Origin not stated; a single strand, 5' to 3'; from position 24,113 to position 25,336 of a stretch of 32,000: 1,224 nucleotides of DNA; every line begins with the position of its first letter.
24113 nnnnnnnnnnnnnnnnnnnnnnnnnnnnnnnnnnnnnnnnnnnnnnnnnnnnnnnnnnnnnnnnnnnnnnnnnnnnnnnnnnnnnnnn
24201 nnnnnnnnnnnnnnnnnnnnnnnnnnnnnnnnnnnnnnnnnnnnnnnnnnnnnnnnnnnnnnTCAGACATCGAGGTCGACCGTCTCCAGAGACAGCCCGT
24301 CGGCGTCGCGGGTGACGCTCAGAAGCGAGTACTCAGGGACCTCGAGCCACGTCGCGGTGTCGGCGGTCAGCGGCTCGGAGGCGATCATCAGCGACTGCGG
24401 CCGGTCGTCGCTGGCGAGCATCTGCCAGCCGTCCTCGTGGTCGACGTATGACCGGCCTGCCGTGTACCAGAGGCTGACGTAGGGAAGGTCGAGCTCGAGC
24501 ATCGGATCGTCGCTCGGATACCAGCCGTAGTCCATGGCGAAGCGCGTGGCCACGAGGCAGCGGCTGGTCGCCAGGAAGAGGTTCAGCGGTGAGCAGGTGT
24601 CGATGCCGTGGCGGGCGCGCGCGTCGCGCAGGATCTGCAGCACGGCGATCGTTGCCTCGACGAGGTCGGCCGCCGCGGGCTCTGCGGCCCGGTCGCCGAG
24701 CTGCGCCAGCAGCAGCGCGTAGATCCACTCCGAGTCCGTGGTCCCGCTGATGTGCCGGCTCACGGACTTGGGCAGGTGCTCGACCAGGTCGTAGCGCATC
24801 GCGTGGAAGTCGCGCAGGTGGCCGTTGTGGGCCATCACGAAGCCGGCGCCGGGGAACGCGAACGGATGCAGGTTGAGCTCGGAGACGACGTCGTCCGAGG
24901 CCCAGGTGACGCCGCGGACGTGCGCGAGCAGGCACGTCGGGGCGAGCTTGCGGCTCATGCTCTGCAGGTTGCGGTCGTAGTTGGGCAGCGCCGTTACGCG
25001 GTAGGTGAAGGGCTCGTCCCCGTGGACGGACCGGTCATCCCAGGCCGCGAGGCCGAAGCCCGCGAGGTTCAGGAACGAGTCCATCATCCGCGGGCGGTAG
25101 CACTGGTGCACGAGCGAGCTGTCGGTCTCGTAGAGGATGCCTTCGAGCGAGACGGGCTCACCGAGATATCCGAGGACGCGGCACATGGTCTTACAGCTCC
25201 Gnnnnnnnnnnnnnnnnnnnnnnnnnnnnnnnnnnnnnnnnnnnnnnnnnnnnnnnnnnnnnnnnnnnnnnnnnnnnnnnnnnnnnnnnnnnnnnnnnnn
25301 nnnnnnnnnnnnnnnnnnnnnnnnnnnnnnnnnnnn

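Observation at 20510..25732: Operon coupling four cNMP-binding domains to a class V PLP enzyme, an EgtC-like Ntn amidohydrolase and a CxxC membrane protein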

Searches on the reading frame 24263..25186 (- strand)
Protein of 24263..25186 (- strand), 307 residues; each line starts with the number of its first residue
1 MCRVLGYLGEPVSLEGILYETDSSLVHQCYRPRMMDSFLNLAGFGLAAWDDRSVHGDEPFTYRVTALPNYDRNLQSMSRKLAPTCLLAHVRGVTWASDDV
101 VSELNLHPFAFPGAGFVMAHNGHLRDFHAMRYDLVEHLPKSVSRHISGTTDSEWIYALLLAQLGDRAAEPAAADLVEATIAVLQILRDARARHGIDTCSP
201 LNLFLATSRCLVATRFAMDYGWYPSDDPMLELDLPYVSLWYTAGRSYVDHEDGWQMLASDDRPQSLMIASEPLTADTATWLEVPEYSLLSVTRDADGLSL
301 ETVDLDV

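Call 3: search_protein_families(library=pfam, proteins=[window:24263-25186:-], max_evalue=0.01)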
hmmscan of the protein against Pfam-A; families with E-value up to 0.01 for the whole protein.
window:24263-25186:- (307 aa): 2 families
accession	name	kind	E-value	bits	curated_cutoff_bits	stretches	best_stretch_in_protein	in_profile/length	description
PF13230.11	GATase_4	-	2.6e-12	46.7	23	1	20-251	12-214/272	Glutamine amidotransferases class-II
PF13522.11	GATase_6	-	3.7e-09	37.1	27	1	83-169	10-86/130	Glutamine amidotransferase domain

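Call 4: search_protein_families(library=ncbifam, proteins=[window:24263-25186:-], max_evalue=0.01)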
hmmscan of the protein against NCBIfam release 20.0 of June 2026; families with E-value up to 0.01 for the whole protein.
window:24263-25186:- (307 aa): 4 families
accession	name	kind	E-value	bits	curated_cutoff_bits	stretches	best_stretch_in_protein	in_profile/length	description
TIGR03442.1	TIGR03442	equivalog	2.4e-40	138.5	218.65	1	1-294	1-244/251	ergothioneine biosynthesis protein EgtC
NF001484.0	PRK00331.1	subfamily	8.4e-06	24.4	381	1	79-209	61-177/601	isomerizing glutamine--fructose-6-phosphate transaminase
TIGR01135.1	glmS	equivalog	0.0001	20.9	418.05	1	81-211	62-178/607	glutamine--fructose-6-phosphate transaminase (isomerizing)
TIGR01134.1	purF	equivalog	0.0012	18.3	350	1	79-164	60-138/432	amidophosphoribosyltransferase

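Call 14: find_homologous_proteins(query=window:24263-25186:-, max_evalue=0.00001)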
Query window:24263-25186:- (307 aa): 2793 proteins with E <= 0.00001 among 5384 candidates; the best 120 are listed.
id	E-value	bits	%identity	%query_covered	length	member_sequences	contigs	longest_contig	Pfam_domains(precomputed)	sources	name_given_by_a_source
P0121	1.0e-206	703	100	100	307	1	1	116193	PF13230.12,PF13522.12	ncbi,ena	-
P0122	2.7e-180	616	85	100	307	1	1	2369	PF13230.12,PF13522.12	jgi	jgi:glutamine amidotransferase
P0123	8.7e-174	595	83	100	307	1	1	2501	PF13230.12,PF13522.12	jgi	jgi:glutamine amidotransferase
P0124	3.2e-173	593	81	100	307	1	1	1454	PF13230.12,PF13522.12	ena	-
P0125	5.7e-173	592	82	100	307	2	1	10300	PF13230.12,PF13522.12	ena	-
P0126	8.0e-172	589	83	100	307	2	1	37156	PF13230.12,PF13522.12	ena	-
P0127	9.2e-171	585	82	100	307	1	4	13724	PF13230.12,PF13522.12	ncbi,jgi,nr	ncbi:MAG TPA: class II glutamine amidotransferase [Solirubrobacteraceae bacterium]|jgi:glutamine ami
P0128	2.2e-169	581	81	100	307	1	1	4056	PF13230.12,PF13522.12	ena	-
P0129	8.7e-168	575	80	100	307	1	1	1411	PF13230.12,PF13522.12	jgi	jgi:glutamine amidotransferase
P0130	1.1e-166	572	80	100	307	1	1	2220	PF13230.12,PF13522.12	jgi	jgi:glutamine amidotransferase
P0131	5.4e-166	569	80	100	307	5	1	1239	PF13230.12,PF13522.12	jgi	jgi:glutamine amidotransferase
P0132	8.2e-166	569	80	100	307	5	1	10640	PF13230.12,PF13522.12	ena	-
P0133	1.1e-165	568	79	100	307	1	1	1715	PF13230.12,PF13522.12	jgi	jgi:glutamine amidotransferase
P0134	1.3e-165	568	80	100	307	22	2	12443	PF13230.12,PF13522.12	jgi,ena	jgi:glutamine amidotransferase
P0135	4.8e-165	566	80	100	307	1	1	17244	PF13230.12,PF13522.12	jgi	jgi:glutamine amidotransferase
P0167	6.6e-138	477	65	100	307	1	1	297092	PF13230.12,PF13522.12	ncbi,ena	-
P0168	6.1e-129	448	63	100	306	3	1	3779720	PF13230.12,PF13522.12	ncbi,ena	-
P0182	2.8e-127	442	63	100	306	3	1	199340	PF13230.12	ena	-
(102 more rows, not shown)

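Call 16: find_encoding_contigs(protein=P0168, flank=8000, max_places=3)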
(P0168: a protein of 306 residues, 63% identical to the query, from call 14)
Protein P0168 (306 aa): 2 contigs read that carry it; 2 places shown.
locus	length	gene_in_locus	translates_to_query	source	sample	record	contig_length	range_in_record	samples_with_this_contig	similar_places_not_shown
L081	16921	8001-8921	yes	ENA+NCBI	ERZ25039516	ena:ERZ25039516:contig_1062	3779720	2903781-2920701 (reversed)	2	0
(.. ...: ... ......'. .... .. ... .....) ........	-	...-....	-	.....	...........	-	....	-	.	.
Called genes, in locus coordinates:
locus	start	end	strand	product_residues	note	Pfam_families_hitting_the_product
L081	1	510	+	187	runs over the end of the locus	-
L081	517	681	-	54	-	-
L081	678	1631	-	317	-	PF03308:MeaB, PF02492:cobW (weak)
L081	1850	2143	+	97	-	PF14026:SCO4226-like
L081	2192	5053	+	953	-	PF13191:AAA_16, PF13401:AAA_22 (weak), PF13424:TPR_12 (faint), PF17874:TPR_MalT (faint), PF00196:GerE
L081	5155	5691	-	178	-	PF08002:DUF1697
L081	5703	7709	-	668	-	PF01642:MM_CoA_mutase, PF02310:B12-binding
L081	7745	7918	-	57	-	PF06348:DUF1059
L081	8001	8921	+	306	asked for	PF13230:GATase_4, PF13522:GATase_6 (weak)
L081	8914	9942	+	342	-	PF00027:cNMP_binding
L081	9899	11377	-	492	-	PF00266:Aminotran_5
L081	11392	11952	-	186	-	PF14340:DUF4395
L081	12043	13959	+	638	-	PF03704:BTAD, PF00072:Response_reg, PF00563:EAL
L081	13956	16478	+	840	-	PF00672:HAMP, PF26769:HAMP_PhoQ (weak), PF00512:HisKA, PF02518:HATPase_c, PF00072:Response_reg, PF01627:Hpt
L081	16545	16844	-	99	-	-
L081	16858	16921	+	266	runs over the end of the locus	PF00753:Lactamase_B, PF12706:Lactamase_B_2 (weak)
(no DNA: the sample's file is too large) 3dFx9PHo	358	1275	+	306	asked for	PF13230:GATase_4, PF13522:GATase_6 (weak)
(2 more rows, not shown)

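Call 17: find_encoding_contigs(protein=P0167, flank=8000, max_places=3)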
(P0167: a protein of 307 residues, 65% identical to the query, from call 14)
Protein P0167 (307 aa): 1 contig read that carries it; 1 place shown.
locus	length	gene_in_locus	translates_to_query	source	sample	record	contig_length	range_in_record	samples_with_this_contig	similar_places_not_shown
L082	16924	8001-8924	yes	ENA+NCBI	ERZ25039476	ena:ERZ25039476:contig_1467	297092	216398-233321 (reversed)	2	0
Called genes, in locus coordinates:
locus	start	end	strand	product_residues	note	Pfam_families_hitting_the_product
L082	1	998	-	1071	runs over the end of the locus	PF00989:PAS, PF08448:PAS_4, PF08447:PAS_3, PF00989:PAS, PF08448:PAS_4, PF13188:PAS_8, PF08447:PAS_3, PF13426:PAS_9, +3 more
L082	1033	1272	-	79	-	-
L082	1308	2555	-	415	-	PF00009:GTP_EFTU, PF01926:MMR_HSR1 (faint), PF03144:GTP_EFTU_D2 (weak), PF22594:GTP-eEF1A_C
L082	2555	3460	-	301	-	PF01507:PAPS_reduct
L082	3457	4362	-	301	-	PF01925:TauE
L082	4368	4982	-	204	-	PF01507:PAPS_reduct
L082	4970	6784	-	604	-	PF03460:NIR_SIR_ferr, PF01077:NIR_SIR, PF03460:NIR_SIR_ferr, PF01077:NIR_SIR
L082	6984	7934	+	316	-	PF02423:OCD_Mu_crystall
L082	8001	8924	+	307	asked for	PF13230:GATase_4, PF13522:GATase_6 (weak)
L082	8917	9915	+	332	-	PF00027:cNMP_binding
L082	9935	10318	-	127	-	PF11239:DUF3040 (faint), PF09656:PGPGW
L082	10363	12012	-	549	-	PF00890:FAD_binding_2 (faint), PF01266:DAO (weak), PF07992:Pyr_redox_2 (faint), PF13450:NAD_binding_8 (weak), PF00732:GMC_oxred_N (weak), PF05199:GMC_oxred_C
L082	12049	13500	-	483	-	PF13231:PMT_2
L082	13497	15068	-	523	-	PF01039:Carboxyl_trans, PF03255:ACCA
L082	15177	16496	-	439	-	-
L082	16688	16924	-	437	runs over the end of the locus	-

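Call 18: find_encoding_contigs(protein=P0182, flank=8000, max_places=3)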
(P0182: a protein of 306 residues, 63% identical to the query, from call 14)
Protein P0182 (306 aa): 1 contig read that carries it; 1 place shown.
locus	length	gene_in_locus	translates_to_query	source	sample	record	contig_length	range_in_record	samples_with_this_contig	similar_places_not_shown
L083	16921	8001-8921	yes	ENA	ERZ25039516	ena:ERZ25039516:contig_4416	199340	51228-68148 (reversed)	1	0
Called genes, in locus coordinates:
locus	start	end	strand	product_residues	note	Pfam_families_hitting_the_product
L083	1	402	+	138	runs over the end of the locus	-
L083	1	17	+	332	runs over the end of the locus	-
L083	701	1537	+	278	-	PF00355:Rieske, PF00848:Ring_hydroxyl_A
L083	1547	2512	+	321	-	PF00296:Bac_luciferase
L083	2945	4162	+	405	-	PF00128:Alpha-amylase, PF16657:Malt_amylase_C (faint), PF22157:SupH-like_C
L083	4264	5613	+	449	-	-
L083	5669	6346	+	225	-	-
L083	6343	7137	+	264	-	PF00561:Abhydrolase_1, PF12697:Abhydrolase_6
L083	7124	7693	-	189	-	PF14340:DUF4395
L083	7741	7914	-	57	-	PF06348:DUF1059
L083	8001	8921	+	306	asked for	PF13230:GATase_4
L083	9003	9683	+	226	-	PF00027:cNMP_binding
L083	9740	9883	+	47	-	-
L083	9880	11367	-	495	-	PF00266:Aminotran_5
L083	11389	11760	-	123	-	PF10057:MpsC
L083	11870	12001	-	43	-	-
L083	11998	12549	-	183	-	PF05988:DUF899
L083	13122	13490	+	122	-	-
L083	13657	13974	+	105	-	-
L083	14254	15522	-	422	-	PF04542:Sigma70_r2, PF08281:Sigma70_r4_2, PF20239:DUF6596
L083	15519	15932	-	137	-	PF03795:YCII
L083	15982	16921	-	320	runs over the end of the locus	-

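Call 20: search_protein_families(library=ncbifam, proteins=[L081:9899-11377:-, L083:9880-11367:-, L081:7745-7918:-, L082:6984-7934:+], max_evalue=0.001)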
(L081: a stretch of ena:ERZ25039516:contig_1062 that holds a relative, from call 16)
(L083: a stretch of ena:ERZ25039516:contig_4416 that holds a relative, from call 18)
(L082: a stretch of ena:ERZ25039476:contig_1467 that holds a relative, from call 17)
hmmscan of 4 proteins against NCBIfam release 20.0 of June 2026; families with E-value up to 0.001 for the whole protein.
L081:9899-11377:- (492 aa): 10 families
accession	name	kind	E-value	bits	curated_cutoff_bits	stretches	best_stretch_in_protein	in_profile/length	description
TIGR01979.1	sufS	subfamily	1e-33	116.8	475.1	1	55-412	20-362/403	SufS family cysteine desulfurase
TIGR01977.1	am_tr_V_EF2568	hypoth_equivalog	1e-25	90.6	377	1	56-418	2-344/376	cysteine desulfurase family protein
NF006791.0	PRK09295.1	equivalog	7.5e-22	78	661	1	55-412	25-365/406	cysteine desulfurase SufS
NF041166.1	f2_encap_cargo1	exception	9.9e-20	71.2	800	1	95-352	287-540/623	family 2A encapsulin nanocompartment cargo protein cysteine desulfurase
NF040779.1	Sec_lyase_SclA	exception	6e-16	58.3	525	1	55-425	1-351/378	selenocysteine lyase SclA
TIGR03392.1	FeS_syn_CsdA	equivalog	2.2e-15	56.8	493.6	1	53-344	16-303/398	cysteine desulfurase CsdA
NF008126.0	PRK10874.1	equivalog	3.5e-15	56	607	1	54-345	20-307/401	cysteine desulfurase CsdA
TIGR01976.1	am_tr_V_VC1184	hypoth_equivalog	2.1e-14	53.7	352.35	1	52-281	17-242/401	cysteine desulfurase-like protein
TIGR03402.1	FeS_nifS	equivalog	9.5e-08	31.2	530.75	1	55-274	1-214/379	cysteine desulfurase NifS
TIGR03403.1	nifS_epsilon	equivalog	3e-06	26.3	587.7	1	55-292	1-233/382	NifS family cysteine desulfurase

L083:9880-11367:- (495 aa): 12 families
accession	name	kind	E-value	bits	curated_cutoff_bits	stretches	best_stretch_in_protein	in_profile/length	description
TIGR01979.1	sufS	subfamily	2.9e-35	121.9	475.1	1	58-415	20-362/403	SufS family cysteine desulfurase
TIGR01977.1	am_tr_V_EF2568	hypoth_equivalog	3.4e-27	95.4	377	1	59-421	2-344/376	cysteine desulfurase family protein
NF006791.0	PRK09295.1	equivalog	5.9e-22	78.3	661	1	58-415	25-365/406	cysteine desulfurase SufS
NF041166.1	f2_encap_cargo1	exception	9.9e-19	67.9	800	1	97-356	286-541/623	family 2A encapsulin nanocompartment cargo protein cysteine desulfurase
NF040779.1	Sec_lyase_SclA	exception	1.7e-17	63.4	525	1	58-428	1-351/378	selenocysteine lyase SclA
TIGR03392.1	FeS_syn_CsdA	equivalog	4.1e-17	62.5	493.6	1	57-355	17-311/398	cysteine desulfurase CsdA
NF008126.0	PRK10874.1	equivalog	1.5e-16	60.5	607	1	57-355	20-314/401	cysteine desulfurase CsdA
TIGR01976.1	am_tr_V_VC1184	hypoth_equivalog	7e-15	55.2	352.35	1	56-285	18-243/401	cysteine desulfurase-like protein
NF010611.0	PRK14012.1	equivalog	2.2e-08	33.5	548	1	57-289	6-236/406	IscS subfamily cysteine desulfurase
TIGR03402.1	FeS_nifS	equivalog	2.3e-08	33.2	530.75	1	58-277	1-214/379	cysteine desulfurase NifS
TIGR02006.1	IscS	equivalog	1.4e-07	30.9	643.2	1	58-289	5-232/402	IscS subfamily cysteine desulfurase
TIGR03403.1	nifS_epsilon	equivalog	4.1e-05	22.6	587.7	1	58-303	1-241/382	NifS family cysteine desulfurase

L081:7745-7918:- (57 aa): 0 families

L082:6984-7934:+ (316 aa): 13 families
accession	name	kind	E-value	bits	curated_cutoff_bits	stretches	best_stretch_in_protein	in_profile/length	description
TIGR02371.1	ala_DH_arch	equivalog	2e-59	201.4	409.15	1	6-304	4-313/325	alanine dehydrogenase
NF045643.1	ImmsucRedBhcD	equivalog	3.5e-44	151.5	500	1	70-310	70-316/321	iminosuccinate reductase BhcD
NF004793.0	PRK06141.1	equivalog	7.8e-42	143.3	322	1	7-304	4-311/314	bifunctional Delta(1)-pyrroline-2-carboxylate/Delta(1)-piperideine-2-carboxylate reductase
NF006141.0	PRK08291.1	equivalog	8.3e-40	136.7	408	1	19-306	20-321/330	cyclodeaminase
TIGR03944.1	dehyd_SbnB_fam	equivalog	1.6e-38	132.6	326.9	1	16-306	13-317/327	2,3-diaminopropionate biosynthesis protein SbnB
TIGR02992.1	ectoine_eutC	equivalog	2.8e-35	122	471.65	1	19-306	17-318/326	ectoine utilization protein EutC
NF005296.0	PRK06823.1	equivalog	5.8e-35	120.8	438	1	6-303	3-312/315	ornithine cyclodeaminase family protein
NF006379.0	PRK08618.1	equivalog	1.7e-34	119.6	417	1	6-307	3-318/326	ornithine cyclodeaminase family protein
NF005762.1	PRK07589.1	equivalog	1.1e-33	116.6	350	1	54-300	55-305/334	ornithine cyclodeaminase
NF005603.0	PRK07340.1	equivalog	3e-31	108.8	266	1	5-304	5-303/307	delta(1)-pyrroline-2-carboxylate reductase family protein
NF004848.0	PRK06199.1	subfamily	2.7e-25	89.3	362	2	53-156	78-185/379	tyramine oxidase subunit B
NF045512.1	PyrPipCarbRedLhpI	equivalog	6.6e-25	87.9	400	1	8-303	4-296/298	bifunctional Delta(1)-pyrroline-2-carboxylate/Delta(1)-piperideine-2-carboxylate reductase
NF005011.0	PRK06407.1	subfamily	2.6e-07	30.1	337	1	9-302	7-297/302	ornithine cyclodeaminase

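Call 22: search_solved_structures(query=L081:9899-11377:-, max_evalue=0.001)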
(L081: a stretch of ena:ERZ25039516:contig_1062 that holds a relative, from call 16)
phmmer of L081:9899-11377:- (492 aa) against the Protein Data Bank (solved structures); distinct sequences matched with E-value up to 0.001: 62 (the best 60 are shown).
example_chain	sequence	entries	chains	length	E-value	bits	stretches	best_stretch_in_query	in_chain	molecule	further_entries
7e6d_A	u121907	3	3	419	7.4e-22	81.1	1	55-389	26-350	Cysteine desulfurase SufS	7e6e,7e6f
5j8q_A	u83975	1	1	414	7.4e-22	81.1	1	55-389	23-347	Cysteine desulfurase SufS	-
5xt5_A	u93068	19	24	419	7.5e-22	81.1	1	55-389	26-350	Cysteine desulfurase SufS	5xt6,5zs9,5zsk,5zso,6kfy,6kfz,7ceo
7e6a_A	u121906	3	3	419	8.6e-22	80.9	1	55-394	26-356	Cysteine desulfurase SufS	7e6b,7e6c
7cer_A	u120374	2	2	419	2.8e-21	79.2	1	55-389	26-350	Cysteine desulfurase SufS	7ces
7ceq_A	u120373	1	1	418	2.8e-21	79.2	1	55-389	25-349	Cysteine desulfurase SufS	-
8kg1_A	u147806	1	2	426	4.7e-21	78.4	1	90-339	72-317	cysteine desulfurase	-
8d8s_A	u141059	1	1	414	3.3e-20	75.6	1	69-401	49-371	Cysteine desulfurase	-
9ddd_A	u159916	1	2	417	1.2e-18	70.6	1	89-398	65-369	Probable cysteine desulfurase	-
8odq_B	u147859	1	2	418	1.2e-18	70.6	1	89-398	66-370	Cysteine desulfurase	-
5vpr_A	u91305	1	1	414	1.2e-18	70.5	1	49-413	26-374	Cysteine desulfurase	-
6mrh_A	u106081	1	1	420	2.2e-18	69.7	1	87-411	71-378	Cysteine desulfurase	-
6mri_A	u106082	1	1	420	3e-18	69.2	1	87-411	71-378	Cysteine desulfurase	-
6mre_A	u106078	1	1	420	3e-18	69.2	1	87-411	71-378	Cysteine desulfurase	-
7rrn_A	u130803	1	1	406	3.4e-18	69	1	87-411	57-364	Cysteine desulfurase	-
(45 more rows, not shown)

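Call 25: search_solved_structures(query=window:24263-25186:-, max_evalue=0.01, show_alignments=1)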
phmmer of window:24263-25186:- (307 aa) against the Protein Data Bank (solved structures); distinct sequences matched with E-value up to 0.01: 7.
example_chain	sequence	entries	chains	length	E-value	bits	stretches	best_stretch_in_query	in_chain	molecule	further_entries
3mdn_A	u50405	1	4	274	9.2e-13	51.3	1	1-220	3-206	Glutamine aminotransferase class-II domain protein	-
4zfj_A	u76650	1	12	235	1.1e-05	28.1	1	1-122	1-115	Amidohydrolase EgtC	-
4zfk_A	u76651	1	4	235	1.3e-05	27.8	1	1-122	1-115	Amidohydrolase EgtC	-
6czf_A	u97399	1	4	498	9.6e-05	25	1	85-189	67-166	Amidophosphoribosyltransferase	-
1ecb_A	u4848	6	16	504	9.8e-05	24.9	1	85-189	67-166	GLUTAMINE PHOSPHORIBOSYLPYROPHOSPHATE AMIDOTRANSFERASE | Amidophosphoribosyltransferase, PurF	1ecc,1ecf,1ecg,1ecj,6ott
8w7d_A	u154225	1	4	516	0.0001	24.9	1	85-189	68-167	Amidophosphoribosyltransferase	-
4zfl_A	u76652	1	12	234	0.00041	22.9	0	3-122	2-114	Amidohydrolase EgtC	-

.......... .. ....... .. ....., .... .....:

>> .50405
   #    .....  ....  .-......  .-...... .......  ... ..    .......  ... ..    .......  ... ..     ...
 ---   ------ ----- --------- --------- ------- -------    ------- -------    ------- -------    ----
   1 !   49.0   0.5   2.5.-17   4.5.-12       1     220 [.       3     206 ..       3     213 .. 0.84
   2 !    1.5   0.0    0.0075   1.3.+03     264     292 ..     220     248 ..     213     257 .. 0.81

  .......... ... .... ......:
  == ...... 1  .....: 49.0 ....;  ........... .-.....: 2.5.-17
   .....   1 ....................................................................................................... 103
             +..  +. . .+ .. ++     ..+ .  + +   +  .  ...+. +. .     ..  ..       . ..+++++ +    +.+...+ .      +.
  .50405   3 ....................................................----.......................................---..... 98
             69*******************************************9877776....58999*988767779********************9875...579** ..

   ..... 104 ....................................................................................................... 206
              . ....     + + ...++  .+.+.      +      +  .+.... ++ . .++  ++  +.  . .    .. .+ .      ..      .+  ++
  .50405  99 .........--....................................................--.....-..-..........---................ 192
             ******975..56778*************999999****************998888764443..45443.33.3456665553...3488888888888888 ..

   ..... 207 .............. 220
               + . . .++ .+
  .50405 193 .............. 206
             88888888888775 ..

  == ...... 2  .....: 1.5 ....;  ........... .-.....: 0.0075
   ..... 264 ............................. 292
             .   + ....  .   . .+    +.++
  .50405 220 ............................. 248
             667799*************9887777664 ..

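Call 26: find_related_loci(query=A2, collection=metagenome_contigs, flank=10000)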
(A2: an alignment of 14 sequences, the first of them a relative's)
Query A2 (307 aa) in metagenome_contigs; peptide patterns used: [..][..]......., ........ (x = any residue, [..] = any of these).
535 stretches matched a pattern; 294 encode a relative of the query (tblastn E <= 1e-3); the best 80 are kept; 80 distinct loci.
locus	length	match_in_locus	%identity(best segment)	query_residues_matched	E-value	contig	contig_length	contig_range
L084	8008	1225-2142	82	1-306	1e-166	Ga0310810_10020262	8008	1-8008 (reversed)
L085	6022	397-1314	77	1-307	1e-162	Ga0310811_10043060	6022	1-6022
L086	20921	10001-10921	71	1-307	4e-152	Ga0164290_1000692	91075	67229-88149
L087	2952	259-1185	72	1-307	4e-160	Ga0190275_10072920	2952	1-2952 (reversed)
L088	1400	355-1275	71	1-307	3e-166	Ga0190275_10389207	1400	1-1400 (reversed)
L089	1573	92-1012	71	1-307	5e-165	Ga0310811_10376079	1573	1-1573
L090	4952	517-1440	70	1-307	6e-151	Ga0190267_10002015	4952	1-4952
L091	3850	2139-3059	63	1-307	3e-135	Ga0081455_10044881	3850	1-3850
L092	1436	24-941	63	1-307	1e-142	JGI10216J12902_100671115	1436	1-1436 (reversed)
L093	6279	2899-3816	64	1-307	6e-131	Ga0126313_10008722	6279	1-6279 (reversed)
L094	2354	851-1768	62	1-307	2e-137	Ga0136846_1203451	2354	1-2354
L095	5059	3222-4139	63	1-307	6e-131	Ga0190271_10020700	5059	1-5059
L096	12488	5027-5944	61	1-307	8e-130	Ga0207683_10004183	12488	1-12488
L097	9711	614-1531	61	1-307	6e-130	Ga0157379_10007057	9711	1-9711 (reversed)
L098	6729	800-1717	61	1-307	5e-130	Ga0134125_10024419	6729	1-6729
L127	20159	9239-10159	59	1-307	7e-124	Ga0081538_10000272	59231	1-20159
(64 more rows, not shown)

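Call 32: search_protein_families(library=pfam, proteins=[L081:7745-7918:-], max_evalue=0.001)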
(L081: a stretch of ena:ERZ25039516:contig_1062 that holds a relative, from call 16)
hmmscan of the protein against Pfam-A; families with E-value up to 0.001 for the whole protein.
L081:7745-7918:- (57 aa): 1 family
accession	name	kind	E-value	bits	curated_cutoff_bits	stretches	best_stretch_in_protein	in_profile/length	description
PF06348.16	DUF1059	-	5.6e-22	78.2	21.1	1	1-56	1-56/56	Protein of unknown function (DUF1059)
